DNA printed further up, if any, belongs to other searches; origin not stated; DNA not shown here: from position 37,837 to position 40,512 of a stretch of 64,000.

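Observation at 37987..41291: Sugar permease covalently fused to a cytoplasmic GH17 domain, followed by a free-standing GH17 paralog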

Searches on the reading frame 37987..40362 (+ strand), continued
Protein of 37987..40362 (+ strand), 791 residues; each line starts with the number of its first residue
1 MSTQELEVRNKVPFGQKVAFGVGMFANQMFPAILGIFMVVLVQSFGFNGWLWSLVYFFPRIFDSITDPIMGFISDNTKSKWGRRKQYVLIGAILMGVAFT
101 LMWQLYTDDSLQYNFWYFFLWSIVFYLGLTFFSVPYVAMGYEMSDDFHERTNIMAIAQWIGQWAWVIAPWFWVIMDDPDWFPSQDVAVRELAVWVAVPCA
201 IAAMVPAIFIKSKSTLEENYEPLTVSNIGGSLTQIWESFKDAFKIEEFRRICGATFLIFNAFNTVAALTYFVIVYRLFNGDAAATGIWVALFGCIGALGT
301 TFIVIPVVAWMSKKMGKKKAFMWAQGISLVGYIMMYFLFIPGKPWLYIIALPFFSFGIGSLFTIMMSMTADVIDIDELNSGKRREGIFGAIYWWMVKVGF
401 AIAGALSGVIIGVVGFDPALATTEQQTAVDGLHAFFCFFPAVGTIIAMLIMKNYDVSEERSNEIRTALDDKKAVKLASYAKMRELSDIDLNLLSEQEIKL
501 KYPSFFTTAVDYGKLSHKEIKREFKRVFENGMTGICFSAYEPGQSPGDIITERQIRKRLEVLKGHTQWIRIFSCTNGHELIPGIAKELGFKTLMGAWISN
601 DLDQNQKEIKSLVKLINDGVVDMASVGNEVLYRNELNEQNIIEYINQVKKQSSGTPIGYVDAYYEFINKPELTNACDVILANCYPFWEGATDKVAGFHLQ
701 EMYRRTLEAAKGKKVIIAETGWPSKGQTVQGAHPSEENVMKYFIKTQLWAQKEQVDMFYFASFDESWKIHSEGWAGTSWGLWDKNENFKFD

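Call 46: predict_structure(alignment_id=A2)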
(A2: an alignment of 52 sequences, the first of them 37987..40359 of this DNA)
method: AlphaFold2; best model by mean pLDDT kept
length: 791 residues; sequences in the alignment: 52
mean_pLDDT: 82.4   pTM: 0.59
mean pLDDT of the five models: 82.4, 80.9, 80.5, 78.6, 76.1
residues with pLDDT >= 90: 250; 70-90: 442; 50-70: 68; < 50: 31
segments of 3 or more residues with pLDDT < 50: 1-8, 474-484, 726-732, 770-772
pLDDT, mean of each block of 10 residues (from residue 1): 38 89 93 81 75 75 84 83 87 94 88 90 92 90 86 92 88 81 86 91 92 74 58 78 90 88 78 80 73 82 92 91 94 87 80 87 88 87 84 79 71 74 79 86 92 86 80 50 53 71 71 79 89 89 80 93 91 91 95 93 93 95 91 86 95 91 87 93 72 81 88 89 49 68 88 88 63 55 82 71
secondary structure, 60 per line:
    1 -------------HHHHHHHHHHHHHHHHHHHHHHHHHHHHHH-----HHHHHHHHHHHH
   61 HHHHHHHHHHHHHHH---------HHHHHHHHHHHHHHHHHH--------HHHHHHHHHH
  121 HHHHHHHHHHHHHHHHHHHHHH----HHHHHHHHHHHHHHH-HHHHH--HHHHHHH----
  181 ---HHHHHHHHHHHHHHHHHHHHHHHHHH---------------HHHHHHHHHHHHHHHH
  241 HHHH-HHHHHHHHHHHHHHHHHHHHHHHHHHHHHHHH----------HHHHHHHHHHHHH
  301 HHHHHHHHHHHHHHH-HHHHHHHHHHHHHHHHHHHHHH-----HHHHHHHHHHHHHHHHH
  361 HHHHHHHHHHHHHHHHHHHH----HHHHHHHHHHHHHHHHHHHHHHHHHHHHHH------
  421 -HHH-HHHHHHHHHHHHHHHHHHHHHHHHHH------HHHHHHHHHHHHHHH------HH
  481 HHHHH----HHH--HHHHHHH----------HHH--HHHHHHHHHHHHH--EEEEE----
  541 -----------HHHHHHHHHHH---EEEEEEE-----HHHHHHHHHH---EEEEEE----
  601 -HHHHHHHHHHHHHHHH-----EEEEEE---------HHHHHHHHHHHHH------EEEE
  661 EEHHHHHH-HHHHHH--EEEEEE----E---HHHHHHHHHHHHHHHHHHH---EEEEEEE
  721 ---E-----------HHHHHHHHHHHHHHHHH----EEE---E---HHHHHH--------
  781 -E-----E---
elements in order (helices of 4 or more, strands of 3 or more residues): H14-43 H49-75 H85-102 H111-142 H147-161 H163-167 H170-176 H184-209 H225-244 H246-277 H288-315 H317-338 H344-380 H385-414 H426-451 H458-472 H479-485 H495-501 H517-529 E532-536 H552-562 E566-572 H578-587 E591-596 H602-617 E623-628 H638-650 E657-662 H663-668 H670-675 E678-683 H692-710 E714-720 H736-752 E757-759 H767-772
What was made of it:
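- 37987..39351 (+): GPH/MelB-type cation symporter module, aa 1-455, with 12 TM helices. R60, D63, D67 and K397 correspond to MelB R52, D55, D59 and K377. AF2 helices (call 46).
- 39352..39507 (+): Cytoplasmic tether, aa 456-507: a conserved amphipathic helix (458-472) followed by a variable, low-confidence segment. The recombination breakpoint of the chimera lies at its start. pLDDT below 50 at aa 474-484 (call 46).
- On GPH cation symporters (TC 2.A.2; Pfam MFS_2; TIGR00792): 12 helices (call 46).
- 12 helices in the AF2 model (call 46). AF2 gives only pTM 0.59 and a low-confidence linker, so a defined docking of GH17 on the transporter is not supported (call 46).
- Tried and rejected: The AF2 full-length model does not give a confident inter-domain arrangement (pTM 0.59), so no interface claim is made (call 46).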

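Call 49: list_cluster_members(proteins=[P0079, P0108, P0069, P0092, P0098, P0097, P0036, P0107, P0101, P0055])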
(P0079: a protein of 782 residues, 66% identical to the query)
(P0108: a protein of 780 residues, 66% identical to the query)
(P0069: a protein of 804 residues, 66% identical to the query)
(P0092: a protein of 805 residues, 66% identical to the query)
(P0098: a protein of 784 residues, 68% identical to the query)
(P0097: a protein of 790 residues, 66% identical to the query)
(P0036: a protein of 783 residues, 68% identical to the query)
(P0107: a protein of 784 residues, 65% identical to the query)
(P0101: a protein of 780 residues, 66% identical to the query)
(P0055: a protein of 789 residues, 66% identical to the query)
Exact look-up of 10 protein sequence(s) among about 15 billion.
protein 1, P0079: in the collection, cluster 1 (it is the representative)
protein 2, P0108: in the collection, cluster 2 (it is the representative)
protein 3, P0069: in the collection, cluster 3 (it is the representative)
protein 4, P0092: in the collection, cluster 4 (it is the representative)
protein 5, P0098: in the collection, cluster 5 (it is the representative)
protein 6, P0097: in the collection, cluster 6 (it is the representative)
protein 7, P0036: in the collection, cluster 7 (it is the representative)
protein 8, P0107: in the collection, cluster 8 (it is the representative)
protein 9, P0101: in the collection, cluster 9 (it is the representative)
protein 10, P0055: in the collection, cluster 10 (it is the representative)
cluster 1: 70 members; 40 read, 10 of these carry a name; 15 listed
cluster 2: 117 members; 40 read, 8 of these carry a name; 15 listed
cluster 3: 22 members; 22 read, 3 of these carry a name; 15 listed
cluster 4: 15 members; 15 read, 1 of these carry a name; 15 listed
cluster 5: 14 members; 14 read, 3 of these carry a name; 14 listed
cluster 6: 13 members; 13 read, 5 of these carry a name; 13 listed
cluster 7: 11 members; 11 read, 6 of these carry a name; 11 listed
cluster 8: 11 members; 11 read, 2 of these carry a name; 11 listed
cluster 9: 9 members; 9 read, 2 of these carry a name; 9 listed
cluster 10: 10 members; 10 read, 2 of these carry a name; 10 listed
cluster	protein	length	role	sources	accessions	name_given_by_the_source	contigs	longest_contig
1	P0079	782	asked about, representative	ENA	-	-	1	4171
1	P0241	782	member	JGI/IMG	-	GPH family glycoside/pentoside/hexuronide:cation symporter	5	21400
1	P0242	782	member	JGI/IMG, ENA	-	glycoside/pentoside/hexuronide:cation symporter, GPH family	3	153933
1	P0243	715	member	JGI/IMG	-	GPH family glycoside/pentoside/hexuronide:cation symporter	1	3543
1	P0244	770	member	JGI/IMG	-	GPH family glycoside/pentoside/hexuronide:cation symporter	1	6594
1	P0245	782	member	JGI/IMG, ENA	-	GPH family glycoside/pentoside/hexuronide:cation symporter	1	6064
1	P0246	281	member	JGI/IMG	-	GPH family glycoside/pentoside/hexuronide:cation symporter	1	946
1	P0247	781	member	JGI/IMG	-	GPH family glycoside/pentoside/hexuronide:cation symporter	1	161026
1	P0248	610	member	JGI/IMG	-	GPH family glycoside/pentoside/hexuronide:cation symporter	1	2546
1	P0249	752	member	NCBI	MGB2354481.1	MAG: MFS transporter, partial [Schleiferiaceae bacterium]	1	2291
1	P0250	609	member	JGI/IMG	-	GPH family glycoside/pentoside/hexuronide:cation symporter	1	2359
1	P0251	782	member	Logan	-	-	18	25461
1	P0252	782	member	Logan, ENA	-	-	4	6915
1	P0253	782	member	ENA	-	-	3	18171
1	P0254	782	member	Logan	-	-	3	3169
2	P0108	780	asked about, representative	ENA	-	-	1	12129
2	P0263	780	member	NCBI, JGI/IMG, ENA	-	-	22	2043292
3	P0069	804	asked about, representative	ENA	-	-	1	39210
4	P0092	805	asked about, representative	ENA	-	-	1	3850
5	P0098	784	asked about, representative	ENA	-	-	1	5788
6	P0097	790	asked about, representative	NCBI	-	-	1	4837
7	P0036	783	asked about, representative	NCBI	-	-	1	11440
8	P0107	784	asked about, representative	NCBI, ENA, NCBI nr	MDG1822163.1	MAG: MFS transporter [Flavobacteriaceae bacterium] | MFS transporter [Flavobacteriaceae bacterium]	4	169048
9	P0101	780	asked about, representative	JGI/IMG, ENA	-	GPH family glycoside/pentoside/hexuronide:cation symporter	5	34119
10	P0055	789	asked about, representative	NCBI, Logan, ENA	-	-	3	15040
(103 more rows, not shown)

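Call 50: find_encoding_contigs(protein=P0263, flank=6000, max_places=4)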
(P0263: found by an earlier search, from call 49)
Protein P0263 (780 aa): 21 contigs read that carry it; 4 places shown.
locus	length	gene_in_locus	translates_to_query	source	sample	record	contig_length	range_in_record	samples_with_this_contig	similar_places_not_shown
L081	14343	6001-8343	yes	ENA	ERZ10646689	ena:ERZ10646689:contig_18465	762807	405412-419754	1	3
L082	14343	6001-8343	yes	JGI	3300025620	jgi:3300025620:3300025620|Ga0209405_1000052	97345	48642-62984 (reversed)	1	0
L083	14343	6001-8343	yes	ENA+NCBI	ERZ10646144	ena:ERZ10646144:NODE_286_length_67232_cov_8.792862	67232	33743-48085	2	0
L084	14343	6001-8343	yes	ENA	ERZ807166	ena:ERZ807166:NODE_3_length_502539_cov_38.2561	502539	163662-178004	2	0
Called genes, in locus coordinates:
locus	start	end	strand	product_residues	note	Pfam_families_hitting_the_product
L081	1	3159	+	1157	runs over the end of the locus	-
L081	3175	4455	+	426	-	PF00332:Glyco_hydro_17 (faint)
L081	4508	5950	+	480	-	PF02055:Glyco_hydro_30, PF17189:Glyco_hydro_30C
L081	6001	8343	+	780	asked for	PF07690:MFS_1, PF13347:MFS_2, PF00332:Glyco_hydro_17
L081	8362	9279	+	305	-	PF00332:Glyco_hydro_17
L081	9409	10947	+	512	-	PF13541:ChlI, PF00493:MCM (faint), PF01078:Mg_chelatase, PF07728:AAA_5, PF13335:Mg_chelatase_C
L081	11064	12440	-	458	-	PF00171:Aldedh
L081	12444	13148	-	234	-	PF00849:PseudoU_synth_2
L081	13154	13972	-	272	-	PF02548:Pantoate_transf, PF13714:PEP_mutase (weak)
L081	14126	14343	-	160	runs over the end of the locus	-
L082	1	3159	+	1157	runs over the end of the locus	-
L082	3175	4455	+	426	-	PF00332:Glyco_hydro_17 (faint)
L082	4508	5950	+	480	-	PF02055:Glyco_hydro_30, PF17189:Glyco_hydro_30C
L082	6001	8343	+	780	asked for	PF07690:MFS_1, PF13347:MFS_2, PF00332:Glyco_hydro_17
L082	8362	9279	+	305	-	PF00332:Glyco_hydro_17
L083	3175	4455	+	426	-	PF00332:Glyco_hydro_17 (faint)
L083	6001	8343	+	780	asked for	PF07690:MFS_1, PF13347:MFS_2, PF00332:Glyco_hydro_17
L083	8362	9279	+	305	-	PF00332:Glyco_hydro_17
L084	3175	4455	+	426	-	PF00332:Glyco_hydro_17 (faint)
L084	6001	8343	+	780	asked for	PF07690:MFS_1, PF13347:MFS_2, PF00332:Glyco_hydro_17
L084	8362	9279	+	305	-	PF00332:Glyco_hydro_17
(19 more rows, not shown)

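Call 51: fold_search(model_id=the predicted structure, library=pdb)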
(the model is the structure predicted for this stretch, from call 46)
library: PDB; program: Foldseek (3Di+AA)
matches with E <= 10: 1461; with E <= 0.001: 409
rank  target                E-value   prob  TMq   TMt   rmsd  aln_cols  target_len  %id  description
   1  9old                  8.7e-15  1.00  0.50  0.84   3.7       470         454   18  Crystal structure of alpha-NPG-bound D59C MelBSt (released 2026-02-04)
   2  7l16                  2.6e-14  1.00  0.49  0.82   4.1       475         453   18  Crystal structure of sugar-bound melibiose permease MelB (released 2021-08-04)
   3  8fq9                  6.6e-14  1.00  0.49  0.83   4.0       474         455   18  Crystal structure of a ligand-bound cation-site mutant D55C of a melibiose transporter (released 2024-06-05)
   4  9oli_A                2.3e-13  1.00  0.49  0.83   4.0       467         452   18  Crystal structure of the melibiose-bound melibiose transporter (released 2026-02-04)
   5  7oix_B                8.2e-13  1.00  0.49  0.84   4.0       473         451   18  Structure of thermostable human MFSD2A in complex with thermostable human Sync2 (released 2022-06-01)
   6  7n98                  1.4e-12  1.00  0.50  0.81   4.1       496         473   18  Cryo-EM structure of MFSD2A (released 2021-08-04)
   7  8d2t_A                9.1e-12  1.00  0.45  0.72   6.2       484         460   17  Zebrafish MFSD2A isoform B in inward open ligand-free conformation (released 2023-05-10)
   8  8d2s_A                8.1e-11  1.00  0.45  0.69   5.6       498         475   16  Zebrafish MFSD2A isoform B in inward open ligand bound conformation (released 2023-05-10)
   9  7mjs_X                9.1e-11  1.00  0.43  0.70   5.9       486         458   17  Single-Particle Cryo-EM Structure of Major Facilitator Superfamily Domain containing 2A in complex with LPC-18:3 (released 2021-06-16)
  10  4wtr_A                1.1e-10  1.00  0.30  0.85   2.7       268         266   28  Active-site mutant of Rhizomucor miehei beta-1,3-glucanosyltransferase in complex with laminaribiose (released 2015-08-12)
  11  4wtp                  1.0e-09  1.00  0.30  0.84   2.9       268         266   29  Crystal structure of glycoside hydrolase family 17 beta-1,3-glucanosyltransferase from Rhizomucor miehei (released 2015-08-12)
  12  7y58_A                4.1e-09  1.00  0.44  0.65   5.6       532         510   15  CryoEM structure of QacA (D411N), an antibacterial efflux transporter from Staphylococcus aureus (released 2023-07-12)
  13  9ghz                  4.6e-09  1.00  0.38  0.54   7.2       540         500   15  Cryo-EM structure of human SLC45A4 in lipid nanodiscs (released 2025-07-30)
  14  8bb6_A                8.9e-09  1.00  0.47  0.74   4.5       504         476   14  Crystal structure of Arabidopsis thaliana sucrose transporter SUC1 (released 2023-05-31)
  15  9okf                  1.0e-08  1.00  0.42  0.66   5.9       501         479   12  Cryo-EM structure of human SV2A in the apo state (released 2025-12-10)
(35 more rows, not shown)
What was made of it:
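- On GH17 (CAZy; Pfam PF00332): Foldseek matches 4wtr with TMt 0.85 and rmsd 2.7 Å (calls 46, 51).
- On GPH cation symporters (TC 2.A.2; Pfam MFS_2; TIGR00792): TMt 0.84 to MelB (call 51).
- MelB fold, TMt 0.84 (call 51).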
